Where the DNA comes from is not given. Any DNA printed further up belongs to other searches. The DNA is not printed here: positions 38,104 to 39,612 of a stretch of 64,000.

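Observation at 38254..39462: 402-aa ORF: XYP-type CDPS motif set, then a PxxP-rich linker and an unknown C-terminal domain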

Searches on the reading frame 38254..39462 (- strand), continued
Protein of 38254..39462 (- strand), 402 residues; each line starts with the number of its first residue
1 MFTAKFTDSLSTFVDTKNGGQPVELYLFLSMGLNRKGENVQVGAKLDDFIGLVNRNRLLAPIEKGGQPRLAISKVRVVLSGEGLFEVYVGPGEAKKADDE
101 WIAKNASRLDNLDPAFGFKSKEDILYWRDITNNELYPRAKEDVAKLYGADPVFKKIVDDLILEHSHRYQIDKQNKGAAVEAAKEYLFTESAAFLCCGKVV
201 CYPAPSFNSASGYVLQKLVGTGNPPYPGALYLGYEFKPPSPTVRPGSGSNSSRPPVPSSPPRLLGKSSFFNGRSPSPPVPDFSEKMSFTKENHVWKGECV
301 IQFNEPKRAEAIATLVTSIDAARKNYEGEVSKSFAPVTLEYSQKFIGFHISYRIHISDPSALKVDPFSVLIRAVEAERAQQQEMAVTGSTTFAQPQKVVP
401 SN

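Call 96: search_protein_families(library=pfam, proteins=[L012:1517-2485:+, L002:6389-7429:+, L007:12714-13724:+, L007:9549-9839:+, L011:7740-8000:+, L010:2906-3169:+, L010:3417-3704:+, L004:5853-7082:+], max_evalue=0.01)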
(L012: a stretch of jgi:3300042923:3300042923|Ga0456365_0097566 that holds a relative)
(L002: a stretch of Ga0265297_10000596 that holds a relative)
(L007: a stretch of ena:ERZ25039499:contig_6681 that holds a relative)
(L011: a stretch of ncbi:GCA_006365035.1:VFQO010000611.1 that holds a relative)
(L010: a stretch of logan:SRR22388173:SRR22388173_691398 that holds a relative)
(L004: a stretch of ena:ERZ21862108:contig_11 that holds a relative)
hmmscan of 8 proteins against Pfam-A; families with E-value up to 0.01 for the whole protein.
L012:1517-2485:+ (323 aa): 11 families
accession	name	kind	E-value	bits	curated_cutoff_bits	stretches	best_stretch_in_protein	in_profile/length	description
PF08448.16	PAS_4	-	9.3e-29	100.3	23.1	2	29-129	8-110/110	PAS fold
PF13426.13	PAS_9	-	9.9e-14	51.9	27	2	33-126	8-103/103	PAS domain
PF08348.17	PAS_6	-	4.7e-09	36.6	27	1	57-128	41-110/115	YheO-like PAS domain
PF13596.12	PAS_10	-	1.4e-08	35.8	22.1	1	58-125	39-106/106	PAS domain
PF00989.32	PAS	-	5.3e-07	30.1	22.6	1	146-250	4-109/113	PAS fold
PF02743.24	dCache_1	-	5.1e-05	23.4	45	0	93-125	116-153/240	Cache domain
PF00512.31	HisKA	-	0.00039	20.9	26.9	1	279-300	4-25/66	His Kinase A (phospho-acceptor) domain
PF17202.10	sCache_3_3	-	0.0018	19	28.8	0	81-127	55-100/107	Single cache domain 3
PF22369.2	GLMA_2nd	-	0.0023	18.1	27.7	0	97-141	75-121/138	GLMA-like, second domain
PF12282.15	GAF_PdtaS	-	0.0039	17.5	23.7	0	81-137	84-141/145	Histidine kinase PdtaS, GAF domain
PF17201.10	Cache_3-Cache_2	-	0.0066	16.2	27.7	0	101-137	161-198/299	Cache 3/Cache 2 fusion domain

L002:6389-7429:+ (346 aa): 1 family
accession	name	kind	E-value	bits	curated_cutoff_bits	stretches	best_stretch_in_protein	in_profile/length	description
PF00072.30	Response_reg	-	8.1e-08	32.9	30.2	1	108-165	42-100/111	Response regulator receiver domain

L007:12714-13724:+ (336 aa): 1 family
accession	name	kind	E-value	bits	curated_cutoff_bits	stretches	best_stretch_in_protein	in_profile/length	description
PF00072.30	Response_reg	-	4.1e-05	24.2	30.2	1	96-155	40-100/111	Response regulator receiver domain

L007:9549-9839:+ (96 aa): 1 family
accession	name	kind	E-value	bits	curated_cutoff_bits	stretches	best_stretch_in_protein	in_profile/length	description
PF04193.19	PQ-loop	-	1.2e-08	35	22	1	7-53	2-48/61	PQ loop repeat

L011:7740-8000:+ (86 aa): 1 family
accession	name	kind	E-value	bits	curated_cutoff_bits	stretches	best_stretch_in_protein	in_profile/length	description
PF04193.19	PQ-loop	-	3e-07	30.5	22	1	5-41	3-39/61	PQ loop repeat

L010:2906-3169:+ (87 aa): 0 families

L010:3417-3704:+ (95 aa): 2 families
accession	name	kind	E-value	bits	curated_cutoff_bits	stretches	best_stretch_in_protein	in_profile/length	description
PF01609.27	DDE_Tnp_1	-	0.00023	21.4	23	1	14-65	132-186/200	Transposase DDE domain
PF13751.12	DDE_Tnp_1_6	-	0.00025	21.8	25.1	1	34-83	76-125/125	Transposase DDE domain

L004:5853-7082:+ (409 aa): 0 families

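Call 101: search_dna_similar(query=window:38254-39462:-, collection=plasmids, mode=protein, max_evalue=0.001, max_rows=20)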
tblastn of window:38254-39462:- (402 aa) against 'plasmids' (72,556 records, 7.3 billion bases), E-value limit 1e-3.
No match.

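Call 102: search_dna_similar(query=P0012, collection=plasmids, mode=protein, max_evalue=0.001, max_rows=20)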
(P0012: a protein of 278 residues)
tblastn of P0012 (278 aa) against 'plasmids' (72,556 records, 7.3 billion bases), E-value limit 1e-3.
No match.
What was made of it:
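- Tried and rejected: PLSDB plasmids hold no relatives (calls 101, 102).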

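Call 103: list_cluster_members(proteins=[P0012, P0014, P0015, P0016, P0018, P0019, P0020, P0021, P0022, P0024])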
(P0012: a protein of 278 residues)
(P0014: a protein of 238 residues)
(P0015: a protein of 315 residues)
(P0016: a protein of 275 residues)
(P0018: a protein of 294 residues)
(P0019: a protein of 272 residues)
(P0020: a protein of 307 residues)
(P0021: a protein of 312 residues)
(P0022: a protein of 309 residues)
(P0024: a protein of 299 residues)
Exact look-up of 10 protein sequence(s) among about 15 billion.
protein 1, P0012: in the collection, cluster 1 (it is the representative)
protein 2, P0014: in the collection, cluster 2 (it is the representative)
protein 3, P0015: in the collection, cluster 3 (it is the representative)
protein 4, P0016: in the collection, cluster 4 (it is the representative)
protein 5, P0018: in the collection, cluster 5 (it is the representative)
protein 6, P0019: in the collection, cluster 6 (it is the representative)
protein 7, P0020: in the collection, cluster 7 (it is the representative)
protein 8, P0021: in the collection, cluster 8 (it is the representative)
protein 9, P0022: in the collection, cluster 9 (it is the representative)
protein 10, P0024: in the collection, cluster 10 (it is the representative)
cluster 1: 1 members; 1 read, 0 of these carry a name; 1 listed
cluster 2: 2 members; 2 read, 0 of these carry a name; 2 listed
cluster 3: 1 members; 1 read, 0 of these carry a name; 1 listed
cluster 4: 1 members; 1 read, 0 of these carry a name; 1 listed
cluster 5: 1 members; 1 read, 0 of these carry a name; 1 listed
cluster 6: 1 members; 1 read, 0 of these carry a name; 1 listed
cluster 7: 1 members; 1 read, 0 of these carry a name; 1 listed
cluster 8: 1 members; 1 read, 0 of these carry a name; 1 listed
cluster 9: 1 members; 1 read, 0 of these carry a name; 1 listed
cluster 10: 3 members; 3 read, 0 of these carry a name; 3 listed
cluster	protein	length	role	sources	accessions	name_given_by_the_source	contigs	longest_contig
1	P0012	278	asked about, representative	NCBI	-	-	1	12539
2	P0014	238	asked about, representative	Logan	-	-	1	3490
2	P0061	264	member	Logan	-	-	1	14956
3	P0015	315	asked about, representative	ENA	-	-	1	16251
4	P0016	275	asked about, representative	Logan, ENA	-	-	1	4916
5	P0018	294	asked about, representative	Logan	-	-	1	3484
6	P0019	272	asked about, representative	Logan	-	-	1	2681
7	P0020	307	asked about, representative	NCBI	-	-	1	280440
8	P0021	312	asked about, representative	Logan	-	-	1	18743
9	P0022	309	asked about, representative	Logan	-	-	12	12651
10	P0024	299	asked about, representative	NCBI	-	-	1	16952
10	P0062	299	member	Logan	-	-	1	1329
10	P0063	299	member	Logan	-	-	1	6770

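Call 104: find_encoding_contigs(protein=P0012, flank=5000, max_places=1)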
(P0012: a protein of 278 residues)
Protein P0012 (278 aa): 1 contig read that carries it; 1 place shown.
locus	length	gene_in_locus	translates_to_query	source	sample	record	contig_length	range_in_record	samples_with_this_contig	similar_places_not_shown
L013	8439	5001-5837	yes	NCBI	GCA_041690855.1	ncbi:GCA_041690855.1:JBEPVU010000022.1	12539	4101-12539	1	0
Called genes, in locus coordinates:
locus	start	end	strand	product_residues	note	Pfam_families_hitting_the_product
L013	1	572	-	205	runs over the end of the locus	PF13505:OMP_b-brl, PF01389:OmpA_membrane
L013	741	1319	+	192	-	PF04011:LemA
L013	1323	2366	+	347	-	PF01435:Peptidase_M48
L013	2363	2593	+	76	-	-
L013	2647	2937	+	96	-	PF04345:Chor_lyase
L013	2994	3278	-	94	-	PF27070:HTH_Rpn_C (weak)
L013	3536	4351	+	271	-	PF01040:UbiA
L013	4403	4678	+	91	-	PF04193:PQ-loop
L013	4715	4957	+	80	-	-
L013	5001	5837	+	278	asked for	-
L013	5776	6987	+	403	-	PF02518:HATPase_c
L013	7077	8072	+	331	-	PF00072:Response_reg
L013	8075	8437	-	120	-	?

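Call 105: find_encoding_contigs(protein=P0020, flank=5000, max_places=1)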
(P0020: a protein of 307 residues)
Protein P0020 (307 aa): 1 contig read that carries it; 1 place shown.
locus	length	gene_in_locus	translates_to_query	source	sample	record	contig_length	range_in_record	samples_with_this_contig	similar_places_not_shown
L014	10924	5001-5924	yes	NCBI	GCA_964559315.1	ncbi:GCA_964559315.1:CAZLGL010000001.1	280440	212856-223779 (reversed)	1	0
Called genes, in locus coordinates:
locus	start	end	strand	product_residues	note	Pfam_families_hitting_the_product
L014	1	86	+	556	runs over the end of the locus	-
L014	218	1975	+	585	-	PF00560:LRR_1 (faint), PF12799:LRR_4 (faint), PF13516:LRR_6 (faint), PF13855:LRR_8 (faint), PF12796:Ank_2 (weak), PF13637:Ank_4 (weak), PF00069:Pkinase, PF07714:PK_Tyr_Ser-Thr, +2 more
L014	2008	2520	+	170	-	PF10502:Peptidase_S26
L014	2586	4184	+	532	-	-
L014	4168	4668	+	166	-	-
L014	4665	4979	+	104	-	PF17209:Hfq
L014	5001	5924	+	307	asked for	-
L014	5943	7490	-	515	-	PF00501:AMP-binding, PF13193:AMP-binding_C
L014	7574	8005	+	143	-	PF18014:Acetyltransf_18 (weak)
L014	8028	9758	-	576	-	PF13454:NAD_binding_9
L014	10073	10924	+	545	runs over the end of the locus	PF00989:PAS (weak), PF08448:PAS_4, PF13426:PAS_9 (weak), PF02518:HATPase_c, PF00072:Response_reg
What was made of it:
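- Another carries a eukaryotic-like kinase/LRR/Ank protein (call 105).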

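Call 106: find_encoding_contigs(protein=P0021, flank=5000, max_places=1)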
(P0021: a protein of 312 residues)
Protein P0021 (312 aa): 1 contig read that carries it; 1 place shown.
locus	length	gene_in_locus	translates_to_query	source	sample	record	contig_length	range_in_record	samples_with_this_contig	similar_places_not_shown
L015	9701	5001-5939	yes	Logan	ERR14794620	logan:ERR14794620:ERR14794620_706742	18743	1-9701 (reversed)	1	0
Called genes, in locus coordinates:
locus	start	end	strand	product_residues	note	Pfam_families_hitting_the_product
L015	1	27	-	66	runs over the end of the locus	-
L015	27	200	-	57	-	-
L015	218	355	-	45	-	-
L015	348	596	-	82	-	-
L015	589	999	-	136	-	-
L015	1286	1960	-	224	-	PF00239:Resolvase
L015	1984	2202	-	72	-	-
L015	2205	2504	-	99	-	-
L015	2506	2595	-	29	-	-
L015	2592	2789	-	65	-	-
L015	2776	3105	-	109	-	-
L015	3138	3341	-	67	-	-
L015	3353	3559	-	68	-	-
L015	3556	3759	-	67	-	-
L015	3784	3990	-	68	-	-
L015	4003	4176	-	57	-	-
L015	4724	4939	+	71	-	-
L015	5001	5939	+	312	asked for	-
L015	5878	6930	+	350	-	PF00512:HisKA, PF02518:HATPase_c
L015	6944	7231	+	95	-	-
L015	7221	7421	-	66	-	-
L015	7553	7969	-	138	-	PF00436:SSB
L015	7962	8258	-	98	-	PF02599:CsrA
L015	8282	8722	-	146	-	PF00072:Response_reg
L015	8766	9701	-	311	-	?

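Call 107: find_encoding_contigs(protein=P0024, flank=5000, max_places=1)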
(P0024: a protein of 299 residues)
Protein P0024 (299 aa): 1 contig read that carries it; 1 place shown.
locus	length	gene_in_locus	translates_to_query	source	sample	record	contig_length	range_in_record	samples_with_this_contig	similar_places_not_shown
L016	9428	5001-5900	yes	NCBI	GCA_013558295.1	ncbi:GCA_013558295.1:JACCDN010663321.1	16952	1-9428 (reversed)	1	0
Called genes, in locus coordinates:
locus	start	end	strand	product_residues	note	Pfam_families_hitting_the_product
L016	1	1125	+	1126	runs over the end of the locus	PF06414:Zeta_toxin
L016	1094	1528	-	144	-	-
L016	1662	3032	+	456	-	PF01609:DDE_Tnp_1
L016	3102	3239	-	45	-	-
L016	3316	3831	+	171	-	PF02195:ParB_N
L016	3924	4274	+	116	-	PF01527:HTH_Tnp_1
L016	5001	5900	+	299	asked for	-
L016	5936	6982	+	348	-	PF00512:HisKA, PF02518:HATPase_c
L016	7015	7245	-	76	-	-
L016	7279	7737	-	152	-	PF18932:DUF5681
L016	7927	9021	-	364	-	PF14020:DUF4236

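Call 115: search_protein_families(library=padloc, proteins=[window:38254-39462:-], max_evalue=0.001)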
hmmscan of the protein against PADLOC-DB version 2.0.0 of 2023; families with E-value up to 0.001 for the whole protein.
window:38254-39462:- (402 aa): 0 families
